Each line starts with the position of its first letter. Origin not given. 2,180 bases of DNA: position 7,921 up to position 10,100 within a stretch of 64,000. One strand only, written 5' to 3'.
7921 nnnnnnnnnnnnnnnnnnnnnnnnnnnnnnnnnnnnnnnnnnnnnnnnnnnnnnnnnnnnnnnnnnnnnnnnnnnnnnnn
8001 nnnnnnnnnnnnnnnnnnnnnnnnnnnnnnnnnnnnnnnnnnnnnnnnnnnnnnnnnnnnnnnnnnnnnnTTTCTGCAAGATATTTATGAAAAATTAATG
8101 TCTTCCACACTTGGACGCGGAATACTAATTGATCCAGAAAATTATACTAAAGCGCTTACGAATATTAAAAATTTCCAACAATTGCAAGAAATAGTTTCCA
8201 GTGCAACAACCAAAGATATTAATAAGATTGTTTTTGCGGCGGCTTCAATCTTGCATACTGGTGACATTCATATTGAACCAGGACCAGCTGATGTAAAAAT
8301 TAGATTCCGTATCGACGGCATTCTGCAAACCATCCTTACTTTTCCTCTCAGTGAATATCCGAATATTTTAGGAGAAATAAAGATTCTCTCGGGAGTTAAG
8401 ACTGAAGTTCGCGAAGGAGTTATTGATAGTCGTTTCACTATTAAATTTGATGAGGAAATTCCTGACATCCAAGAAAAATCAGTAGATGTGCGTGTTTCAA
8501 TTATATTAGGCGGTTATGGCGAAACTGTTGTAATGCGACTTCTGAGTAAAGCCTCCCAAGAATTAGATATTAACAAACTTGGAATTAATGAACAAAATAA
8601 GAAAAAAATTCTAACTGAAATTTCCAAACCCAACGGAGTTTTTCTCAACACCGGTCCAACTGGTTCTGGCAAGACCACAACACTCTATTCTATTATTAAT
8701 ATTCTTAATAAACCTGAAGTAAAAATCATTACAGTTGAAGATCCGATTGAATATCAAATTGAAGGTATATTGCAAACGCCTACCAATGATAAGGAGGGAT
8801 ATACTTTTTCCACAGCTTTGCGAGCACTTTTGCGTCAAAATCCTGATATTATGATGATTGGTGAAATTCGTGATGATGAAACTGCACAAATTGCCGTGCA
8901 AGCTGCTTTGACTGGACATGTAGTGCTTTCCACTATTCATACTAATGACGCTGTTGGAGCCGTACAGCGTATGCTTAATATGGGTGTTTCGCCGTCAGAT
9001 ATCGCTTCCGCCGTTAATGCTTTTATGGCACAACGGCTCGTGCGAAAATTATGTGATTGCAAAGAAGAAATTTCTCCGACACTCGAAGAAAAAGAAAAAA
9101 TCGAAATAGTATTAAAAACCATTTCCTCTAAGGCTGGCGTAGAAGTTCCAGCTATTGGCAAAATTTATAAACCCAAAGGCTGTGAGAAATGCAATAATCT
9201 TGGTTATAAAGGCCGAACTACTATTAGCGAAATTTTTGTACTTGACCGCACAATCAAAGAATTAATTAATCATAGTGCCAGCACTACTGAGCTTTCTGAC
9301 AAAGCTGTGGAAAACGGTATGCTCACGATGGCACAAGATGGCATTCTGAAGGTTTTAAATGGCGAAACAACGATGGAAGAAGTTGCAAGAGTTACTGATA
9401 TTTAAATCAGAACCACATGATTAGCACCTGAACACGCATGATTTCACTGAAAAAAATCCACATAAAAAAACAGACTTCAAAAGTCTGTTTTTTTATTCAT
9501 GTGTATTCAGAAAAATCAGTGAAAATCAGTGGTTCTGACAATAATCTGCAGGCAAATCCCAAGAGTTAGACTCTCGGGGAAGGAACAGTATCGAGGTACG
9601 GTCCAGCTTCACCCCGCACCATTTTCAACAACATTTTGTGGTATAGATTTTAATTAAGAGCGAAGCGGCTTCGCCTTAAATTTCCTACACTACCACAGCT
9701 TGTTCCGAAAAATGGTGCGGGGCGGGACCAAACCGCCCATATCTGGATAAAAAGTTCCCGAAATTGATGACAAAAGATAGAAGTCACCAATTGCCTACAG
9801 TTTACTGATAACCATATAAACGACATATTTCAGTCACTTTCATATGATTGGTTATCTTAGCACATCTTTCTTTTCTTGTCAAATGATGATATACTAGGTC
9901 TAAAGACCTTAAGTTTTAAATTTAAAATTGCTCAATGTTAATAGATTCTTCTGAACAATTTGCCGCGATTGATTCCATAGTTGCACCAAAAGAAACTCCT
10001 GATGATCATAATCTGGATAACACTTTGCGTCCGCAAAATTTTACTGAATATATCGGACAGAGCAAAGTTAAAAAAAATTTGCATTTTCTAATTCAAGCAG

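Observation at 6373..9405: Tandem-fused double PilB/GspE secretion ATPase (pseudo-dimer in one chain)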

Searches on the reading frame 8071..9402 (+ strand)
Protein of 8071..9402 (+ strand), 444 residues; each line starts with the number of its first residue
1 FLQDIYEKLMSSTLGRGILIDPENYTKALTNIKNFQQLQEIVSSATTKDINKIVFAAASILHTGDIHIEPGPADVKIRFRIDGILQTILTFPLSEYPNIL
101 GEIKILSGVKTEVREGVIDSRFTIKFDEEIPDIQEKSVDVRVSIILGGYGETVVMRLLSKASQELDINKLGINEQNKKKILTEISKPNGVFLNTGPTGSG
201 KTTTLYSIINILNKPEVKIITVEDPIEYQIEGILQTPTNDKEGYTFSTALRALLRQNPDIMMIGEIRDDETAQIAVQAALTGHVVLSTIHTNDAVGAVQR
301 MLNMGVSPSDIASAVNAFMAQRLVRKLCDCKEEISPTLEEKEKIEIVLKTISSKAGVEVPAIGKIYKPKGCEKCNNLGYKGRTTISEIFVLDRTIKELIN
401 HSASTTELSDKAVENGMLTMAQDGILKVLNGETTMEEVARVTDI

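Call 32: search_protein_families(library=ncbifam, proteins=[window:8071-9402:+], max_evalue=1e-10)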
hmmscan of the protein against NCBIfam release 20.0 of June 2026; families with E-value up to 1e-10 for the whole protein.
window:8071-9402:+ (444 aa): 15 families
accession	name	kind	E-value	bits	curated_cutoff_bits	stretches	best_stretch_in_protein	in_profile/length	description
TIGR02533.1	type_II_gspE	equivalog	8.9e-129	430.3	630.25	1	28-442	90-486/486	type II secretion system ATPase GspE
TIGR02538.1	type_IV_pilB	equivalog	6.4e-122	408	675.65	1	43-442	178-562/564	type IV-A pilus assembly ATPase PilB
NF007755.0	PRK10436.1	equivalog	1.6e-103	346.9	617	1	43-442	82-459/465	type II secretion system protein GspE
NF053534.1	T4PilAsmATPsTfpB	equivalog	3.1e-100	336.3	850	1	56-442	210-582/584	type IV pilus assembly ATPase TfpB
NF041000.1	ATPase_ComGA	equivalog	2.6e-66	223.4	300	1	56-325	5-266/267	competence type IV pilus ATPase ComGA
TIGR01420.1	pilT_fam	subfamily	1.2e-48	166.1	319.1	1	62-327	13-271/343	PilT/PilU family type 4a pilus ATPase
TIGR02525.1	plasmid_TraJ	equivalog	3.3e-27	95.4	368.3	1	154-315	121-281/372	plasmid transfer ATPase TraJ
NF058587.1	archaellum_moto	equivalog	4.8e-20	71.8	550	1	190-306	278-398/527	archaellum flagellar ATPase motor FlaI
TIGR02524.1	dot_icm_DotB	equivalog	3e-19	69.4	463.3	1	178-319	124-274/358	Dot/Icm type IV secretion system ATPase DotB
TIGR02782.1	TrbB_P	equivalog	1e-14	54.5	304.55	1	179-304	127-255/303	P-type conjugative transfer ATPase TrbB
TIGR02788.1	VirB11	equivalog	1.1e-14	54.2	249.95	1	194-329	150-289/308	P-type DNA transfer ATPase VirB11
TIGR03819.1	heli_sec_ATPase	hypoth_equivalog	2e-14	53.5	373.15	1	149-306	138-302/340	TadA family conjugal transfer-associated ATPase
NF010469.0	PRK13894.1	subfamily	1.9e-11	43.9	508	1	171-309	132-272/320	conjugal transfer ATPase TrbB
NF053672.1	bindosome_BasE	exception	5.9e-11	41.8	1000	0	193-301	275-388/512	bindosome assembly system ATPase subunit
NF010425.0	PRK13851.1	equivalog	7.2e-11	41.5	461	0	190-312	164-291/344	type IV secretion system protein VirB11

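Call 34: search_solved_structures(query=window:8071-9402:+, max_evalue=1e-30)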
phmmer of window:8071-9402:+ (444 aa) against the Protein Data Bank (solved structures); distinct sequences matched with E-value up to 1e-30: 13.
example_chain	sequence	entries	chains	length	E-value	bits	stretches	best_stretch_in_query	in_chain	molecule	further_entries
4pht_A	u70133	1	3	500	1e-89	304.6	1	59-442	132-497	General secretory pathway protein E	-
5oiu_A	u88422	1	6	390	8.2e-89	301.6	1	42-440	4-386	Type IV pilus assembly protein PilF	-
5it5_F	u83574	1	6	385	2.2e-88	300.3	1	50-440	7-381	ATP binding motif-containing protein PilF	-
6ejf_A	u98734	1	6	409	2.5e-88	300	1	50-440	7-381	Type IV pilus assembly protein PilF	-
6f8l_G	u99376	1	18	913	5.4e-88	299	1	40-439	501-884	Type IV pilus assembly protein PilF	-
3jc8_Ba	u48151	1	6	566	1.6e-87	297.4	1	33-439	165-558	Type IV-A pilus assembly ATPase PilB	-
4kss_A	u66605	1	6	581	6e-86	292.2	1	59-442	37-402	Type II secretion system protein E, hemolysin-coregulated protein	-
4ksr_A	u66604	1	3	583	6e-86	292.2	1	59-442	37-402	Type II secretion system protein E, Hemolysin-coregulated protein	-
1p9r_A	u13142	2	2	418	1.8e-85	290.6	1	47-440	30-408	General secretion pathway protein E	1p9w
6olj_C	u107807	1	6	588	2.2e-85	290.3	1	48-442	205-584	Type IV pilus biogenesis ATPase PilB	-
5tsg_B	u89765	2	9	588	3.8e-85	289.6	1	48-442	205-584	Type IV pilus biogenesis ATPase PilB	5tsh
5zfr_A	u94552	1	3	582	1e-84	288.2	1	48-442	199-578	Type IV pilus biogenesis ATPase PilB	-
8dze_A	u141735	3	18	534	2.2e-33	119.1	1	62-434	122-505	BfpD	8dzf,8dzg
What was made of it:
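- Closest known: GspE/EpsE, type II secretion ATPase. Same: It is the best solved match of module 2 (E 1e-89, call 34).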

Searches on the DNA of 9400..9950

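Call 80: search_rna_families(source=window, start=9400, end=9950, threshold=evalue, max_evalue=5, show_alignments=2)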
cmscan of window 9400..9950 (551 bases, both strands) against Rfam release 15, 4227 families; matches with E-value up to 5: 14.
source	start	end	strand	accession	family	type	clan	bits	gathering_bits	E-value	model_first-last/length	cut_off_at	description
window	9462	9515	+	RF01096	PK-HAV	Cis-reg;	-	27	50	0.33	1-56/56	no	HepA virus 3'-terminal pseudoknot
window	9458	9543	-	RF02059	STnc50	Gene; sRNA;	-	25.4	55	0.05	1-84/84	no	Salmonella enterica sRNA STnc40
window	9462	9538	-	RF02891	AgrB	Gene; antisense;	-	24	40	0.092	1-84/84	no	ArsR-gov region gene B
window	9453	9563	-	RF00121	MicC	Gene; sRNA;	-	23.5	90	0.37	1-123/123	no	MicC RNA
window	9428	9496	+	RF02891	AgrB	Gene; antisense;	-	22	40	0.26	1-84/84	no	ArsR-gov region gene B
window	9439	9499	+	RF02074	STnc240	Gene; sRNA;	-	21.7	55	1.1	1-77/77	no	Enterobacterial sRNA STnc240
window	9431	9507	-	RF03940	MIR9563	Gene; miRNA;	-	18.4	90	1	1-127/127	no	MIR9563 microRNA precursor family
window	9407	9538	+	RF04209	MIR7533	Gene; miRNA;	-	17.6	230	0.42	49-201/249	no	MIR7533 microRNA precursor family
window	9459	9515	-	RF02054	STnc420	Gene; sRNA;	-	16.4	70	2.8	1-58/58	no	Salmonella enterica sRNA STnc420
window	9461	9502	-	RF00727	bantam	Gene; miRNA;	CL00091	16.4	61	3.8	1-82/82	no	bantam microRNA precursor family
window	9593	9736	+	RF04202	MIR5380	Gene; miRNA;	-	16.2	150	2.7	1-137/137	no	MIR5380 microRNA precursor family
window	9462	9496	+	RF03821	mir-2002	Gene; miRNA;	-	16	49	4.2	1-68/68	no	mir-2002 microRNA precursor family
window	9463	9494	+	RF04157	MIR9486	Gene; miRNA;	-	15.8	100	2.8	1-119/119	no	MIR9486 microRNA precursor family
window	9460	9496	+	RF00125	IS128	Gene; sRNA;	-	14.1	80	2.5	162-198/209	no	IS128 RNA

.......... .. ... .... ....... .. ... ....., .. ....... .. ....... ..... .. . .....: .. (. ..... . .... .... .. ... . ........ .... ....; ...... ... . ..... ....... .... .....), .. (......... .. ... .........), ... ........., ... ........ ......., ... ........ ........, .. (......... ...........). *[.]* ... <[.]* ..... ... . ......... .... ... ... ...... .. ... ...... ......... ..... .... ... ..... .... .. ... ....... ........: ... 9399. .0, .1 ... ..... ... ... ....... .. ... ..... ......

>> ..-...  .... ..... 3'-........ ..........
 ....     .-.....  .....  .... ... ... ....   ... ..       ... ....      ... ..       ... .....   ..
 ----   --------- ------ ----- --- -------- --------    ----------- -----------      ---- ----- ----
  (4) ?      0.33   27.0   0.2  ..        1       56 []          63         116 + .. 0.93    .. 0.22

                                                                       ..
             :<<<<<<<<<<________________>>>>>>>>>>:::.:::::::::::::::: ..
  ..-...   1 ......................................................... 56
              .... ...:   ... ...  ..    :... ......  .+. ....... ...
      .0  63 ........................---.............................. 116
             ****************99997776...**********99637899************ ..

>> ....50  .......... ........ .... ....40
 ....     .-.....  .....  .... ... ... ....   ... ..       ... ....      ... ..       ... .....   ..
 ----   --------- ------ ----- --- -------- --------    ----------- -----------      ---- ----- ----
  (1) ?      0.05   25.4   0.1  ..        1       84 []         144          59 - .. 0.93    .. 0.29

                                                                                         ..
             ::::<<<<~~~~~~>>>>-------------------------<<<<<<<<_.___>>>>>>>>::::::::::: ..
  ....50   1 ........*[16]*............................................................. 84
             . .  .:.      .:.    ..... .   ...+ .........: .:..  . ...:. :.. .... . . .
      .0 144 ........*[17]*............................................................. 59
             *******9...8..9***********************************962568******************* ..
